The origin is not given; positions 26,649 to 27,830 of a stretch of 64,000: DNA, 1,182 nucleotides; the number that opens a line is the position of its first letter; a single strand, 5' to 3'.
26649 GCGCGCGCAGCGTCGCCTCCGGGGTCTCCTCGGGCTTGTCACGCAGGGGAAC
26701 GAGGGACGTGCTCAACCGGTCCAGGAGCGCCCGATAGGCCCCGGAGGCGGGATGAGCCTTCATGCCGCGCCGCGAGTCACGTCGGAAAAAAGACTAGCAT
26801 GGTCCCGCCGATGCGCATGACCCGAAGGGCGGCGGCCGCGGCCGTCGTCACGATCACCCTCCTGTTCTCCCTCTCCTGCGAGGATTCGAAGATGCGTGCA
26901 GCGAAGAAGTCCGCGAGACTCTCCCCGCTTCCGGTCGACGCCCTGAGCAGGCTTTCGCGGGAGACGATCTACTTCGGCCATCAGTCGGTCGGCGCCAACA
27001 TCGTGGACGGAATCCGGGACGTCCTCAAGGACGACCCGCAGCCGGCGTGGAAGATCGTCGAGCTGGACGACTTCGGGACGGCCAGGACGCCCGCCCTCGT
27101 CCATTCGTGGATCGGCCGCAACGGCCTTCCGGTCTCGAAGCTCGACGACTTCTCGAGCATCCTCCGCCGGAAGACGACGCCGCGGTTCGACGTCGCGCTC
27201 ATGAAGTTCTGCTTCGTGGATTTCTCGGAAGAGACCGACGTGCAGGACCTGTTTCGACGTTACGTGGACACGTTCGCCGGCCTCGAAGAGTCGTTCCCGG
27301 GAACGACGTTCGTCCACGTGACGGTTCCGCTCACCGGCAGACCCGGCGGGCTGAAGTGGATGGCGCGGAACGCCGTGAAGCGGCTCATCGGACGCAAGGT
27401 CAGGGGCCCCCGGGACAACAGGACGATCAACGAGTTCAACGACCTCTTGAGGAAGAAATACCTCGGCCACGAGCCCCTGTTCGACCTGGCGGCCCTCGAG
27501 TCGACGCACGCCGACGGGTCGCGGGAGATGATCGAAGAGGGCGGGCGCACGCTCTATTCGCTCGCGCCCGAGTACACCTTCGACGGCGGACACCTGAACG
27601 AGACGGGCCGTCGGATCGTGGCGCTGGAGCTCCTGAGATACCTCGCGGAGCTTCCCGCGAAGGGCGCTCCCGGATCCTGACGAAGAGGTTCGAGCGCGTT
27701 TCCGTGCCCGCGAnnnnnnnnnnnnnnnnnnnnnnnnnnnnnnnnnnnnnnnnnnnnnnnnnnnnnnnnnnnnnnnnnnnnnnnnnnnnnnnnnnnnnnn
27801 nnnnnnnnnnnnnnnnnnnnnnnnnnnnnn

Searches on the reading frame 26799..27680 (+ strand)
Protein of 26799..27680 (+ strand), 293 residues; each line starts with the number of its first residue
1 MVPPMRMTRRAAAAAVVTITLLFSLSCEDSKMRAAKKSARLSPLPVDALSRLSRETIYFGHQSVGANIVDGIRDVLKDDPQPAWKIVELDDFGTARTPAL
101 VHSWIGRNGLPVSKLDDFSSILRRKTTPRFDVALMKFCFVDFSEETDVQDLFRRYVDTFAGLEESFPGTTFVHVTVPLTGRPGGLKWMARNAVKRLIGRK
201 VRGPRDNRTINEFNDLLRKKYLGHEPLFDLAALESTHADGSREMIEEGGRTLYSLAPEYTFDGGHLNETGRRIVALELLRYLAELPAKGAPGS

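Call 8: search_protein_families(library=pfam, proteins=[window:26799-27680:+], max_evalue=0.001)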
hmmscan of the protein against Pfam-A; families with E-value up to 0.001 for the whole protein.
window:26799-27680:+ (293 aa): 0 families

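Call 22: search_protein_families(library=ncbifam, proteins=[window:26799-27680:+], max_evalue=0.00001)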
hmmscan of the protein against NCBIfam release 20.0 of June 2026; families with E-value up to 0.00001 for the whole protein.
window:26799-27680:+ (293 aa): 0 families

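Call 47: find_homologous_proteins(query=window:26799-27680:+, max_evalue=0.001)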
Query window:26799-27680:+ (293 aa): 1396 proteins with E <= 0.001 among 3765 candidates; the best 120 are listed.
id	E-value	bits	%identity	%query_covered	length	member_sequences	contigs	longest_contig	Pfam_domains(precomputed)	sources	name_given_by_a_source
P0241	2.7e-193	658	100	100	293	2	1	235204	-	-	-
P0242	7.3e-162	555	86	100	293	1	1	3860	-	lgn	-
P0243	1.7e-137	475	76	97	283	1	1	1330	-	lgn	-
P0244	4.0e-136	471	75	97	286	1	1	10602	-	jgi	jgi:hypothetical protein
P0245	1.8e-134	465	74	97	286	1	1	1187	-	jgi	-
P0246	1.7e-132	459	74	97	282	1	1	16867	-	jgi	jgi:hypothetical protein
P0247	1.6e-126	439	77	88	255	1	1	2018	-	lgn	-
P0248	2.6e-125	435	70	97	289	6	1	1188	-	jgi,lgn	-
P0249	5.5e-124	431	69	97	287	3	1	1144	-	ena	-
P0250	6.9e-123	427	69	97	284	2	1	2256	-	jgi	jgi:hypothetical protein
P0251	1.4e-122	426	69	97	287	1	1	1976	-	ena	-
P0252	1.2e-119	417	68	97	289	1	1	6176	-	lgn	-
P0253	1.7e-119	416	67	97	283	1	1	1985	-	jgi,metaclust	metaclust:\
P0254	3.0e-118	412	67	95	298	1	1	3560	-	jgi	jgi:hypothetical protein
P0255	1.5e-117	410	68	96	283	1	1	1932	-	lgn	-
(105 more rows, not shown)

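Call 62: predict_structure(alignment_id=A3)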
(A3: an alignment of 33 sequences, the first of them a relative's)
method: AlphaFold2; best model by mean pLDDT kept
length: 293 residues; sequences in the alignment: 33
mean_pLDDT: 88.0   pTM: 0.81
mean pLDDT of the five models: 88.0, 86.8, 86.0, 85.6, 85.5
residues with pLDDT >= 90: 191; 70-90: 73; 50-70: 17; < 50: 12
segments of 3 or more residues with pLDDT < 50: 28-38
pLDDT, mean of each block of 10 residues (from residue 1): 61 83 65 44 88 95 96 90 87 85 97 98 89 97 95 99 97 97 80 84 85 98 97 95 92 94 92 96 86 50
secondary structure, 60 per line:
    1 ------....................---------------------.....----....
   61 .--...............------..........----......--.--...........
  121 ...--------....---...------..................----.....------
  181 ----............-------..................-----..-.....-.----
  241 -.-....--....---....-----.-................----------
elements in order: H7-26 H48-52 E57-61 H64-78 E85-88 H89-94 E99-104 H111-123 E132-135 H148-165 E170-174 H185-196 H204-221 H230-234 E244-247 E250-253 H268-283

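Call 66: fold_search(model_id=the predicted structure, library=pdb)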
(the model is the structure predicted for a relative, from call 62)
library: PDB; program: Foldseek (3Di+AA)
matches with E <= 10: 1521; with E <= 0.001: 45
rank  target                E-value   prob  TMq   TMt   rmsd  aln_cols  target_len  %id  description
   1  7tjb                  9.8e-07  1.00  0.47  0.60   7.4       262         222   13  Structure of Neisseria gonorrhoeae peptidoglycan O-acetyltransferase B (PatB) (released 2023-01-18)
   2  2hsj_A                2.7e-06  1.00  0.46  0.61   6.9       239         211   16  The structure of a putative platelet activating factor from Streptococcus pneumonia. (released 2006-09-19)
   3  2hsj_D                4.1e-06  1.00  0.43  0.57   6.1       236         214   15  The structure of a putative platelet activating factor from Streptococcus pneumonia. (released 2006-09-19)
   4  1bwr                  4.7e-06  1.00  0.39  0.51   7.8       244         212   12  PROBING THE SUBSTRATE SPECIFICITY OF THE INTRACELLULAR BRAIN PLATELET-ACTIVATING FACTOR ACETYLHYDROLASE (released 1999-05-18)
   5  7pzh_FFF              5.0e-06  1.00  0.48  0.68   8.7       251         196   14  Phocaeicola vulgatus sialic acid esterase at 2.06 Angstrom resolution (released 2022-05-25)
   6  1bwq                  5.0e-06  1.00  0.40  0.52   7.9       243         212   12  PROBING THE SUBSTRATE SPECIFICITY OF THE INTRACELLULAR BRAIN PLATELET-ACTIVATING FACTOR ACETYLHYDROLASE (released 1999-05-18)
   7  7trr                  5.6e-06  1.00  0.48  0.61   6.8       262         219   13  Structure of Neisseria gonorrhoeae peptidoglycan O-acetyltransferase B (PatB) with methylsulfonyl adduct (released 2023-02-01)
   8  6njc_A                7.2e-06  1.00  0.47  0.66   6.4       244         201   14  Crystal Structure of the Sialate O-acetylesterase from Bacteroides vulgatus (released 2019-01-16)
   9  9hi5_B                9.3e-06  1.00  0.50  0.66   8.7       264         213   13  Structure of scaffold FI6-focused design_02 (released 2025-12-03)
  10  4h08                  1.2e-05  1.00  0.44  0.61   6.3       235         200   13  Crystal structure of a putative hydrolase (BT3161) from Bacteroides thetaiotaomicron VPI-5482 at 1.80 A resolution (released 2012-10-17)
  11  6xpg                  1.3e-05  1.00  0.44  0.62   6.4       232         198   14  Crystal Structure of Sialate O-acetylesterase from Bacteroides vulgatus by Serial Crystallography (released 2020-07-15)
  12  9hi5_C                1.3e-05  1.00  0.48  0.66   8.6       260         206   14  Structure of scaffold FI6-focused design_02 (released 2025-12-03)
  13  7pzg_CCC              1.4e-05  1.00  0.45  0.63   6.4       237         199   14  Phocaeicola vulgatus sialic acid esterase at 1.44 Angstrom resolution (released 2022-05-25)
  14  7pzh_AAA              1.7e-05  1.00  0.45  0.62   7.0       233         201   14  Phocaeicola vulgatus sialic acid esterase at 2.06 Angstrom resolution (released 2022-05-25)
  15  3dt6                  1.8e-05  1.00  0.41  0.54   7.4       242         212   11  Crystal Structure of Bovin Brain Platelet Activating Factor Acetylhydrolase Covalently Inhibited by Paraoxon (released 2009-05-12)
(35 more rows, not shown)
